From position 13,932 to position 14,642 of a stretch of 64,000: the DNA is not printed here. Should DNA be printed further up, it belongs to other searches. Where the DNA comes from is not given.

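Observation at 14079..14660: New four-cysteine C-terminal domain of about 115 aa shared by a stand-alone secreted protein and both giant LRR proteins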

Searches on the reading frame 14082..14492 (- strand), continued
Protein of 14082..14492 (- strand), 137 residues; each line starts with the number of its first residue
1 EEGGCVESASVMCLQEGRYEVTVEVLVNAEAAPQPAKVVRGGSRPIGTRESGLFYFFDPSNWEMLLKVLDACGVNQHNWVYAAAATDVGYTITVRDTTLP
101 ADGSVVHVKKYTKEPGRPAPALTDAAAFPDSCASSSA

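Call 47: list_cluster_members(proteins=[P0062, P0069, P0120, P0088, P0065, P0072, P0083, P0097, P0131, P0140])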
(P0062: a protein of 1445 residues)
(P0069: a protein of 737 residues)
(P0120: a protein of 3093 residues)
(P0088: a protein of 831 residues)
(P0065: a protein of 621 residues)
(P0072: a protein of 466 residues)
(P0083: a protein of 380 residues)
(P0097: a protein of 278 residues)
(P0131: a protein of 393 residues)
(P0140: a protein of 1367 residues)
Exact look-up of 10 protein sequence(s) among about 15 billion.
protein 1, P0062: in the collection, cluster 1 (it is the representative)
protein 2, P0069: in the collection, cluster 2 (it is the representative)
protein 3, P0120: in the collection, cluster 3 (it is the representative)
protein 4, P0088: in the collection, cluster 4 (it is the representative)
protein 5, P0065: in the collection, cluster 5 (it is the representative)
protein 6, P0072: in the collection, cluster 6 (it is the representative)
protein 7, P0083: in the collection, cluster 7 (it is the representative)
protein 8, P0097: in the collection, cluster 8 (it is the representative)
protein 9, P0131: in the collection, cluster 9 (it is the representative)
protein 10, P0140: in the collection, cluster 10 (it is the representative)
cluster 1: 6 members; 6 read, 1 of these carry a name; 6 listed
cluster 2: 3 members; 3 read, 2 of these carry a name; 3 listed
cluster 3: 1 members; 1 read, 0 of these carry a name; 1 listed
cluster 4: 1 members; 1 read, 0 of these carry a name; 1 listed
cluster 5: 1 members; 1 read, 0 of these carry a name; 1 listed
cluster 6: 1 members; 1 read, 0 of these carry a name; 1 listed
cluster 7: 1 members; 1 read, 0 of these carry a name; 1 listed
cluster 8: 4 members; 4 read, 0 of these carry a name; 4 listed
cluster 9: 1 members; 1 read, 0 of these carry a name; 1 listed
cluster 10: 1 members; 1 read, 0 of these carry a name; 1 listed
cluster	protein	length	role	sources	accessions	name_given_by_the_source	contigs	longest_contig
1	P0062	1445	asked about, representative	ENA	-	-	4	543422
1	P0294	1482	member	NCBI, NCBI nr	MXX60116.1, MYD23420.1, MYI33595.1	MAG: PKD domain-containing protein [Holophagales bacterium] | PKD domain-containing protein [Holophagales bacterium]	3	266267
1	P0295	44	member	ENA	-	-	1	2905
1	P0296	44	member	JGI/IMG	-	-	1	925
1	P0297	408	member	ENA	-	-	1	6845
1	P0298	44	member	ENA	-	-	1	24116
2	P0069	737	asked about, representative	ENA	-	-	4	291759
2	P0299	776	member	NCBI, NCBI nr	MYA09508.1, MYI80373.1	MAG: VCBS repeat-containing protein [Holophagales bacterium] | VCBS repeat-containing protein [Holophagales bacterium]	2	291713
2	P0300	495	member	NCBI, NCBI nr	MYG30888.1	MAG: VCBS repeat-containing protein [Holophagales bacterium] | VCBS repeat-containing protein [Holophagales bacterium]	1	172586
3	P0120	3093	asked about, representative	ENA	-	-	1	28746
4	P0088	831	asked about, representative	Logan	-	-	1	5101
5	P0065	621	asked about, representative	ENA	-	-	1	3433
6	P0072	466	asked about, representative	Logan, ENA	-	-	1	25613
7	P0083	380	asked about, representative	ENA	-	-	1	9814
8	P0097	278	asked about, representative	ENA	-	-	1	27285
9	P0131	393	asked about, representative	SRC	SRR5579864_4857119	-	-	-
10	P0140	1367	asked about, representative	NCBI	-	-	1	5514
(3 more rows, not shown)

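Call 57: search_protein_families(library=pfam, proteins=[L073:859-2958:+, L073:4348-6360:+, L073:6406-8583:+, L046:3049-6360:+, L046:6388-9669:+, L050:4186-6354:+, L077:4636-6366:+, L058:3889-6369:+, L027:4243-6369:+, L043:244-6360:+], max_evalue=0.0001)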
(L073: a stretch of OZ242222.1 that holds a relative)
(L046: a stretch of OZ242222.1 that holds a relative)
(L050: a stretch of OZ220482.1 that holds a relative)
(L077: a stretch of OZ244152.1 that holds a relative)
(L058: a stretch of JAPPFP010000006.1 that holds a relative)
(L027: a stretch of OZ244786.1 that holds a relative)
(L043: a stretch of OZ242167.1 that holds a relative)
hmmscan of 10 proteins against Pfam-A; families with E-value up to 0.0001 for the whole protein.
L073:859-2958:+ (700 aa): 6 families
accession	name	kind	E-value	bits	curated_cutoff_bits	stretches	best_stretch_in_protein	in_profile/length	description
PF13583.11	Reprolysin_4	-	4.2e-13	49.9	22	1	123-287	26-174/203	Metallo-peptidase family M12B Reprolysin-like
PF00028.23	Cadherin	-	1.2e-12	48.5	28.8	1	359-441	4-92/93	Cadherin domain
PF00801.26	PKD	-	9e-11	42.1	23.5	1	509-569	11-75/80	PKD domain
PF13688.12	Reprolysin_5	-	3.8e-10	40.8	27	1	121-272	24-174/196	Metallo-peptidase family M12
PF13582.12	Reprolysin_3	-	1.2e-09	39.2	22.4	1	131-253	9-123/123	Metallo-peptidase family M12B Reprolysin-like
PF18911.6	PKD_4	-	2.1e-09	37.8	27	1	518-569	23-78/85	PKD domain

L073:4348-6360:+ (671 aa): 3 families
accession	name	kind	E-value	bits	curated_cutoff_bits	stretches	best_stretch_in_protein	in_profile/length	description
PF00801.26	PKD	-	1.3e-11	44.8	23.5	1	480-540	11-75/80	PKD domain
PF18911.6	PKD_4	-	4.7e-10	39.8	27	1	489-540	23-78/85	PKD domain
PF00028.23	Cadherin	-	2e-06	28.6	28.8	1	353-420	17-92/93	Cadherin domain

L073:6406-8583:+ (726 aa): 2 families
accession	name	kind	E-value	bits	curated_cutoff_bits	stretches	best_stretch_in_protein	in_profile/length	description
PF18911.6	PKD_4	-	1.4e-09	38.3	27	1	544-595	23-78/85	PKD domain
PF00801.26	PKD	-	2.8e-09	37.3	23.5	1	535-595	11-75/80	PKD domain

L046:3049-6360:+ (1104 aa): 4 families
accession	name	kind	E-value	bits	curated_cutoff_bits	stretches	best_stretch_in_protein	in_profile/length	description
PF13753.12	SWM_repeat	-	7e-29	100.3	27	3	714-791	5-84/86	Putative flagellar system-associated repeat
PF13205.12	Big_5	-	9.9e-13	49.2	23.6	0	713-802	10-94/105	Bacterial Ig-like domain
PF18911.6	PKD_4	-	2.1e-10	41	27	1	918-971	23-76/85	PKD domain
PF00801.26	PKD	-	1e-06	29.1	23.5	1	919-974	17-76/80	PKD domain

L046:6388-9669:+ (1094 aa): 4 families
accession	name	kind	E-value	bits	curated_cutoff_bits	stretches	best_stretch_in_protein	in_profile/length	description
PF13753.12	SWM_repeat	-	7.2e-33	113.1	27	3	221-289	7-80/86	Putative flagellar system-associated repeat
PF18911.6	PKD_4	-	4.1e-12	46.4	27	1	907-964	22-79/85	PKD domain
PF13205.12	Big_5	-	2.7e-10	41.3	23.6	0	728-817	10-94/105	Bacterial Ig-like domain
PF00801.26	PKD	-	2.6e-08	34.2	23.5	1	906-966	14-78/80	PKD domain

L050:4186-6354:+ (723 aa): 0 families

L077:4636-6366:+ (577 aa): 4 families
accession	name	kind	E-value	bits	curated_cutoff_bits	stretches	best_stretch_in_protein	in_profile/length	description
PF18911.6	PKD_4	-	2.8e-14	53.4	27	1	387-446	21-82/85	PKD domain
PF00801.26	PKD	-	3.3e-12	46.7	23.5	1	384-449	11-80/80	PKD domain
PF13582.12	Reprolysin_3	-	2.4e-08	34.9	22.4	1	120-248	2-123/123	Metallo-peptidase family M12B Reprolysin-like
PF13688.12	Reprolysin_5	-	3.6e-08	34.3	27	1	95-250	2-160/196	Metallo-peptidase family M12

L058:3889-6369:+ (827 aa): 1 family
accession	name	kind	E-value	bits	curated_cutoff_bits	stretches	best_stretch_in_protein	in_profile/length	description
PF00246.29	Peptidase_M14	-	5.6e-49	167.7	21.6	1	257-530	2-264/286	Zinc carboxypeptidase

L027:4243-6369:+ (709 aa): 1 family
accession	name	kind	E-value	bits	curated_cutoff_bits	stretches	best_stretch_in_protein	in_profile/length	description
PF00246.29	Peptidase_M14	-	1e-50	173.4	21.6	1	141-414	2-264/286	Zinc carboxypeptidase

L043:244-6360:+ (2039 aa): 8 families
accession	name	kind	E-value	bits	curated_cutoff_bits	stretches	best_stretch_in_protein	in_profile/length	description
PF06468.19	Spond_N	-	8.2e-39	134.2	24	1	137-309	1-175/194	Spondin_N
PF00082.27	Peptidase_S8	-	9.1e-36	124.1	21.8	1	819-1102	1-288/288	Subtilase family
PF03160.20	Calx-beta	-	2.2e-21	76.5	27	2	1556-1648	11-98/119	Calx-beta domain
PF01483.27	P_proprotein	-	1.1e-16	61.1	21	1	1158-1240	2-86/86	Proprotein convertase P-domain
PF00041.27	fn3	-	3.1e-15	56.6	25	1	1249-1342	3-81/84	Fibronectin type III domain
PF18911.6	PKD_4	-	6.4e-15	55.4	27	1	1852-1905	22-75/85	PKD domain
PF00801.26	PKD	-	3.6e-10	40.1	23.5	1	1850-1902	13-69/80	PKD domain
PF16656.11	Pur_ac_phosph_N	-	1.2e-06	29.4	30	0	1249-1341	3-88/93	Purple acid Phosphatase, N-terminal domain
